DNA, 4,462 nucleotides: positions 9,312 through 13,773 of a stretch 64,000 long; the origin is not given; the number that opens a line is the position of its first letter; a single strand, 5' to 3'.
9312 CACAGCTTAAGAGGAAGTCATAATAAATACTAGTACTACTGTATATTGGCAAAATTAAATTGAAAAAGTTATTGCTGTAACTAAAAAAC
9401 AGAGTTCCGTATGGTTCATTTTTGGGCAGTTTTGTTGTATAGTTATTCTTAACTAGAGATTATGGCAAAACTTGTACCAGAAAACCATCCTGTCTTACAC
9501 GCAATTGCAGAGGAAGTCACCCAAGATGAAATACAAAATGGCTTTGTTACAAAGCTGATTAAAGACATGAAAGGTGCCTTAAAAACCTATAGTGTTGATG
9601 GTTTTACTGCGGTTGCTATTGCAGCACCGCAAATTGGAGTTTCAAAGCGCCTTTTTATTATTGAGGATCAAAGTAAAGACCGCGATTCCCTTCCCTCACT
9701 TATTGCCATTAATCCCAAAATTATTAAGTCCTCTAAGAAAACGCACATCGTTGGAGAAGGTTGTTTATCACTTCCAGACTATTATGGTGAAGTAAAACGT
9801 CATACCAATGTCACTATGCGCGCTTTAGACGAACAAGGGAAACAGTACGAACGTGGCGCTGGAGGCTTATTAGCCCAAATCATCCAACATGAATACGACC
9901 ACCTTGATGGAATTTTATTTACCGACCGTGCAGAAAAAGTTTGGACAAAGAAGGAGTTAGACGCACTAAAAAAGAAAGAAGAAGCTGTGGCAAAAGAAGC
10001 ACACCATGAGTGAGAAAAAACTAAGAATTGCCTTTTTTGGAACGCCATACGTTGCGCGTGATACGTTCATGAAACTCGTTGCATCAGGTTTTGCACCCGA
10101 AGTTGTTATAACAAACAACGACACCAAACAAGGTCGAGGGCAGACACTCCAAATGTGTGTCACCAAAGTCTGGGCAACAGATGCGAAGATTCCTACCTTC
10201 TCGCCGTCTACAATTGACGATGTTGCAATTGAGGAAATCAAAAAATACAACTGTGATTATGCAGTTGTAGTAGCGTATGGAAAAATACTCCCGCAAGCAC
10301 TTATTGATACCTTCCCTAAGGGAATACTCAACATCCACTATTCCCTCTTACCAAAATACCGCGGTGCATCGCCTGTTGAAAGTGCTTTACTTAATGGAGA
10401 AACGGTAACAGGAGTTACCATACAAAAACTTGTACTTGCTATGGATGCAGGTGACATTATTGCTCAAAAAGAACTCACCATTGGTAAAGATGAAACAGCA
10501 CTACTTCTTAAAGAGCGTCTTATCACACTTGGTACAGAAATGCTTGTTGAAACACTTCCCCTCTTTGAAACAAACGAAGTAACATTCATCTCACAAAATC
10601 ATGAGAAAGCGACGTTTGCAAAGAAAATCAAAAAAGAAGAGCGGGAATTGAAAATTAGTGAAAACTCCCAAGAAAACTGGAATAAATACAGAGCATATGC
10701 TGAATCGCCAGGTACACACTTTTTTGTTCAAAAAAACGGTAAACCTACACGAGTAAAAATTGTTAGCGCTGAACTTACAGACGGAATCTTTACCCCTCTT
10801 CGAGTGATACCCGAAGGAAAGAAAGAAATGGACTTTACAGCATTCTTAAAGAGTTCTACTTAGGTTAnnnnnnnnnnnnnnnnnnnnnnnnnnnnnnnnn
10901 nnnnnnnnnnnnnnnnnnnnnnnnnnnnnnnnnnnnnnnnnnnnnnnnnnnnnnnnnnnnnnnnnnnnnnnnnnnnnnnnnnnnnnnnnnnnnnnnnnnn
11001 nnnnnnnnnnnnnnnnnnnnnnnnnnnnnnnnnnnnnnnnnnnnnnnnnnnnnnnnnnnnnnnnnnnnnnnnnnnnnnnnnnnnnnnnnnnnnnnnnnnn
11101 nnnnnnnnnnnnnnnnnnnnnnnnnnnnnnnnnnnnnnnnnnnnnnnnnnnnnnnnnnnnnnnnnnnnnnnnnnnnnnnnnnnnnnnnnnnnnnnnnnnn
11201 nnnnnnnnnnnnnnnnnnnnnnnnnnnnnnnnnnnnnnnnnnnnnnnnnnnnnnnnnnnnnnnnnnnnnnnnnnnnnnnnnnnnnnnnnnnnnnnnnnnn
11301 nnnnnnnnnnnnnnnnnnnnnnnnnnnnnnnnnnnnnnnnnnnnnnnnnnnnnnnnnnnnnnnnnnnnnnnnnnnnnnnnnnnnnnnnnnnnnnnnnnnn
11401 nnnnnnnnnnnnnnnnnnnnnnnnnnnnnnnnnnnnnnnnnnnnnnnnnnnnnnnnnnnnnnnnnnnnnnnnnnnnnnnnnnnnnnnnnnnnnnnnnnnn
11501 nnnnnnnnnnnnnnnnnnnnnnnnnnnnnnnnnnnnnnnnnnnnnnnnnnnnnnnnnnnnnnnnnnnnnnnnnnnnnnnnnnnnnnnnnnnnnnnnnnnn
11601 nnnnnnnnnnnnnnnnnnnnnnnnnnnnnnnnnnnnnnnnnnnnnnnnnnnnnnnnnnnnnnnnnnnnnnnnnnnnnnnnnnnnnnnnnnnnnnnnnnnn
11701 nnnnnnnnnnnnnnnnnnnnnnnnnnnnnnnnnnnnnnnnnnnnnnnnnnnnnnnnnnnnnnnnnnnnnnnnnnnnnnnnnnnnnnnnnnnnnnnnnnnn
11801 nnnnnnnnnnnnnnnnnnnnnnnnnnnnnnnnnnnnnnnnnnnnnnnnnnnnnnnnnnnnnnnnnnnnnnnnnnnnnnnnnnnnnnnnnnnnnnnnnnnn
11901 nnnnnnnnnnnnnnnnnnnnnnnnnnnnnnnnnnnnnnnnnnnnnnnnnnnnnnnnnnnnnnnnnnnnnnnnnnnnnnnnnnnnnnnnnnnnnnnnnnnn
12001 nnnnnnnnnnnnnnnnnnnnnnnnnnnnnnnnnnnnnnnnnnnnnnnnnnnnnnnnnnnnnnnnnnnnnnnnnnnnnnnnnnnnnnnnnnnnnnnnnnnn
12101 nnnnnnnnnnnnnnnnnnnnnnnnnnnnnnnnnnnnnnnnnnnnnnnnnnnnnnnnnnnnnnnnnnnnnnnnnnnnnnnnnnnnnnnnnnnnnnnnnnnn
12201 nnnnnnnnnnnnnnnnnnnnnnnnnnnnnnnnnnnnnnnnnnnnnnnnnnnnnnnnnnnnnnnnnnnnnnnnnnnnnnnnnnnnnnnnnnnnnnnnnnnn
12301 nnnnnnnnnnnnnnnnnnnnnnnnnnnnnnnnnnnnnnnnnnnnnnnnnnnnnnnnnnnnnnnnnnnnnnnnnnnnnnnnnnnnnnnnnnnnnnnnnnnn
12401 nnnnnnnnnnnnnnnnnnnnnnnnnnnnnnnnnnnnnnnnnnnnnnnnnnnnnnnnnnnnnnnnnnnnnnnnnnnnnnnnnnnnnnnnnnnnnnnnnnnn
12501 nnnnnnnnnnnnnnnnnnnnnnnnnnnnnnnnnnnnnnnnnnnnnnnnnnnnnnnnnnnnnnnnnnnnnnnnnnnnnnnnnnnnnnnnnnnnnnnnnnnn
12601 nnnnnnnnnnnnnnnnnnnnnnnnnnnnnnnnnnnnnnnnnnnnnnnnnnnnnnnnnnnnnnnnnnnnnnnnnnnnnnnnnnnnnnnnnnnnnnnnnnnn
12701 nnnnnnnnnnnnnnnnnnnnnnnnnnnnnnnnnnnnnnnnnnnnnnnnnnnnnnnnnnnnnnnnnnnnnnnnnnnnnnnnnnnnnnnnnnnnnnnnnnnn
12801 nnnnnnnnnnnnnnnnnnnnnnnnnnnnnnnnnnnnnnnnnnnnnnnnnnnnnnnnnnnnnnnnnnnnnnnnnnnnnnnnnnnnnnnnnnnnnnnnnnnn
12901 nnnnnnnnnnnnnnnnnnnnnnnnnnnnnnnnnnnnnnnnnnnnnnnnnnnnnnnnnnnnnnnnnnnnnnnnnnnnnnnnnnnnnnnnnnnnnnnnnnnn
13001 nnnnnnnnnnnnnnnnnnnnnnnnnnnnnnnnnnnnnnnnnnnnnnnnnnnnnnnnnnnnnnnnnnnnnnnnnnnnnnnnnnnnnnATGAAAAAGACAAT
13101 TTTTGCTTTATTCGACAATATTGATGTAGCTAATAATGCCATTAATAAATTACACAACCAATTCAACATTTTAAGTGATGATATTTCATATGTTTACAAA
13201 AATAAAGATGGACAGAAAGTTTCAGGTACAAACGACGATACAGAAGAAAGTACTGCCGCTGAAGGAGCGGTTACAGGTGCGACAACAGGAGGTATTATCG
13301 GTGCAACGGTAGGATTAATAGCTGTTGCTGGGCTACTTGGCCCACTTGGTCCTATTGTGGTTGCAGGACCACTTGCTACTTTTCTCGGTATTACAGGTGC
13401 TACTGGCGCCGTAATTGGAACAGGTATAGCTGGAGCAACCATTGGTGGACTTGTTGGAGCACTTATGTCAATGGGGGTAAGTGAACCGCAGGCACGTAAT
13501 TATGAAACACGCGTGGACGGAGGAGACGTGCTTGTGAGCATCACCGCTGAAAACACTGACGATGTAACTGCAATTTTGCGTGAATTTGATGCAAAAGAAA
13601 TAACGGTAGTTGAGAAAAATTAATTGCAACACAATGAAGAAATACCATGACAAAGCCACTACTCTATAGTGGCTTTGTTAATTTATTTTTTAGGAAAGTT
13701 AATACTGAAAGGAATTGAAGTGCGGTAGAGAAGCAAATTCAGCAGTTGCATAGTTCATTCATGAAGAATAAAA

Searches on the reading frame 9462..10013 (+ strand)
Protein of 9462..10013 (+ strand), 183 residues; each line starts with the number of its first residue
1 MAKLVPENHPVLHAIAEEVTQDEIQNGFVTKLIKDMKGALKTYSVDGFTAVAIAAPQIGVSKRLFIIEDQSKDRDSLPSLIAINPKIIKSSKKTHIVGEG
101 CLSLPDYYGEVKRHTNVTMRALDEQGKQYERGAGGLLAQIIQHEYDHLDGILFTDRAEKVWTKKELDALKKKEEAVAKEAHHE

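Call 12: search_protein_families(library=pfam, proteins=[window:9462-10013:+], max_evalue=0.01)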
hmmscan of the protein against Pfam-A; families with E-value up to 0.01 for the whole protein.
window:9462-10013:+ (183 aa): 2 families
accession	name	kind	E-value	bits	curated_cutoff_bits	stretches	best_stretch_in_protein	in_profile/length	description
PF01327.26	Pep_deformylase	-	1.1e-44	152.2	22.8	1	2-159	2-152/156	Polypeptide deformylase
PF06189.17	5-nucleotidase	-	0.0065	15.7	28.2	1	148-182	164-198/302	5'-nucleotidase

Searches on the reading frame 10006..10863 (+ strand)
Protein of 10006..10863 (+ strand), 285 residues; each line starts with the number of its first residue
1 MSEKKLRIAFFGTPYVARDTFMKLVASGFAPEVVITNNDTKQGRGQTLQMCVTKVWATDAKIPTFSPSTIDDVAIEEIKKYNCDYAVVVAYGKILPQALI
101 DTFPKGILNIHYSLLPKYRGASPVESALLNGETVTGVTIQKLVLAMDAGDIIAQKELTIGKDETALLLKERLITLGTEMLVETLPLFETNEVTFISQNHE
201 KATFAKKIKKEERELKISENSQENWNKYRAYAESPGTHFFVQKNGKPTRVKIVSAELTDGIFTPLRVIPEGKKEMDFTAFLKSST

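Call 12: search_protein_families(library=pfam, proteins=[window:10006-10863:+], max_evalue=0.01)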
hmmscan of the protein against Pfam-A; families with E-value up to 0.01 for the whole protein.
window:10006-10863:+ (285 aa): 2 families
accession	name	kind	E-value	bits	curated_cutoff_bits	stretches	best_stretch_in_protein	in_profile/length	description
PF00551.24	Formyl_trans_N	-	1.4e-37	129.7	26.1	1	7-184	2-181/181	Formyl transferase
PF02911.23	Formyl_trans_C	-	8.6e-07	29.5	21.1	1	207-259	1-49/100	Formyl transferase, C-terminal domain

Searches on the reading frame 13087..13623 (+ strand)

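Call 12: search_protein_families(library=pfam, proteins=[window:13087-13623:+], max_evalue=0.01)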
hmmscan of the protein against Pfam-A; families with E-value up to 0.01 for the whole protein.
window:13087-13623:+ (178 aa): 1 family
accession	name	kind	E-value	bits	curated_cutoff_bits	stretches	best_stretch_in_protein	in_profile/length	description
PF11181.13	YflT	-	0.00072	20.5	26.2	0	7-78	4-69/99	Heat induced stress protein YflT domain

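Call 87: search_protein_families(library=ncbifam, proteins=[window:13087-13623:+], max_evalue=0.01)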
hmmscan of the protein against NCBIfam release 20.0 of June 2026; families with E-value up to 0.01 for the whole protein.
window:13087-13623:+ (178 aa): 0 families
